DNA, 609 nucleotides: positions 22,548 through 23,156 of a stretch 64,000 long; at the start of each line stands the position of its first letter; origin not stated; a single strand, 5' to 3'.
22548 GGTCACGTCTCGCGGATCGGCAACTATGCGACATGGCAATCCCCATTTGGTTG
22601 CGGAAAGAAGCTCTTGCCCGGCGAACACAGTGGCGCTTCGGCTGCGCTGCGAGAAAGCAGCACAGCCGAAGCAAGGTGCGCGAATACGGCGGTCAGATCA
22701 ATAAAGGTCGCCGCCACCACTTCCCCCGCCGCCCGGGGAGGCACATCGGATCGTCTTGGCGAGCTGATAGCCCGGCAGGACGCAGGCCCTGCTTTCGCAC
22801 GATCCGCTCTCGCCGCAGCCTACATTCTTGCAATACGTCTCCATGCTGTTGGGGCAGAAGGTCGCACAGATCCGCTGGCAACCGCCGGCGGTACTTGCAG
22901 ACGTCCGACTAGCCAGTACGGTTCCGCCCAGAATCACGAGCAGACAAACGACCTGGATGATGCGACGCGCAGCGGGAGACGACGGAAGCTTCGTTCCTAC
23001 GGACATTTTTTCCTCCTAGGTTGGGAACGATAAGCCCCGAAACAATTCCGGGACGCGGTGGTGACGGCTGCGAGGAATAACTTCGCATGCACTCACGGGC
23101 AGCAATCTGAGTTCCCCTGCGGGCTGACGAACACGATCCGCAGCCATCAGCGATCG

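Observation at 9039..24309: Repeated 'Cys-rich secreted mini-protein -> 6-bladed beta-propeller' cassettes with thioredoxin-fold partners and dedicated regulators: candidate undescribed extracytoplasmic system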

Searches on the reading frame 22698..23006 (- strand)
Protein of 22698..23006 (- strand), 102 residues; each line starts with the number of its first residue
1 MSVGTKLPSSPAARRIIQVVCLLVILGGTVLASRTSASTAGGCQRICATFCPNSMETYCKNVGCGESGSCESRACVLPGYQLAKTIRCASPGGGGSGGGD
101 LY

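Call 12: search_protein_families(library=pfam, max_evalue=10, proteins=[window:22701-23006:-])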
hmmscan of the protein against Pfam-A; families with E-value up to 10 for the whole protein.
seq(102 aa): 0 families

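Call 30: search_protein_families(library=ncbifam, max_evalue=10, proteins=[window:22701-23006:-])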
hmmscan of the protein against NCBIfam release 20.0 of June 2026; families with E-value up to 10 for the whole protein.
seq(102 aa): 1 family
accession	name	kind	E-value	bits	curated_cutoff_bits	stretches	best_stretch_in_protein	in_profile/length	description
TIGR04117.1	Syntroph_Cxxx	paralog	0.076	13.1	50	1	19-75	35-89/98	Cys-Xaa-Xaa-Xaa repeat radical SAM target protein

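Call 36: find_homologous_proteins(query=window:22701-23006:-, max_evalue=0.1)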
Query seq(102 aa) (102 aa): 2 proteins with E <= 0.1 among 19 candidates.
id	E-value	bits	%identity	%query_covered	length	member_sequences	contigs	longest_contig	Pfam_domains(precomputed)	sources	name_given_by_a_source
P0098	2.3e-59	216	100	100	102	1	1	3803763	-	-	-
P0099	5.4e-36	141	66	86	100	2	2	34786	-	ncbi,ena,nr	ncbi:MAG: hypothetical protein F4X22_08310 [Gemmatimonadales bacterium]|nr:hypothetical protein [Gam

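Call 37: find_encoding_contigs(protein=P0099, flank=8000, max_places=2)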
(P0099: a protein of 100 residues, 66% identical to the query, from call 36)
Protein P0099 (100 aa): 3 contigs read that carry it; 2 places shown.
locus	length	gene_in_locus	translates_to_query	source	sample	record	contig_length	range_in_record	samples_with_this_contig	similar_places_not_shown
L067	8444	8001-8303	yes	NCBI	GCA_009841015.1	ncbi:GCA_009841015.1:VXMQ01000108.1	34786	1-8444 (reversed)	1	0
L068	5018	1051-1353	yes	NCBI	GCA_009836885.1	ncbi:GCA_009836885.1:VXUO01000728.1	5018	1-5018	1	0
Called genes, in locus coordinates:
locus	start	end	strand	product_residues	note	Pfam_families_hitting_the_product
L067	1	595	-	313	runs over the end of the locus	PF02633:Creatininase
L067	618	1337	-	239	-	-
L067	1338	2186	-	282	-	PF01546:Peptidase_M20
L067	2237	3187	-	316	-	PF04542:Sigma70_r2, PF04539:Sigma70_r3, PF04545:Sigma70_r4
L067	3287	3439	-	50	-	-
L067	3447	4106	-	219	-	PF01578:Cytochrom_C_asm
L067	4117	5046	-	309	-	PF01061:ABC2_membrane (weak), PF03379:CcmB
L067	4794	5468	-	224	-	PF00005:ABC_tran, PF13304:AAA_21 (faint)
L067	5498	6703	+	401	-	PF01676:Metalloenzyme, PF10143:PhosphMutase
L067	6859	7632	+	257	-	PF12833:HTH_18 (weak)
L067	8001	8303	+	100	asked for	-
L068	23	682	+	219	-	PF12833:HTH_18 (weak)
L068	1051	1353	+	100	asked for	-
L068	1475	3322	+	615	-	PF13098:Thioredoxin_2 (weak), PF13462:Thioredoxin_4, PF01323:DSBA (faint)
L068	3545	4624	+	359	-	-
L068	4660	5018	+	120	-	?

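Call 80: search_protein_families(library=padloc, max_evalue=0.01, proteins=[window:22698-23006:-])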
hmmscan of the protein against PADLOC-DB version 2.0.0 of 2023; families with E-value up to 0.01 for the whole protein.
window:22698-23006:- (102 aa): 0 families
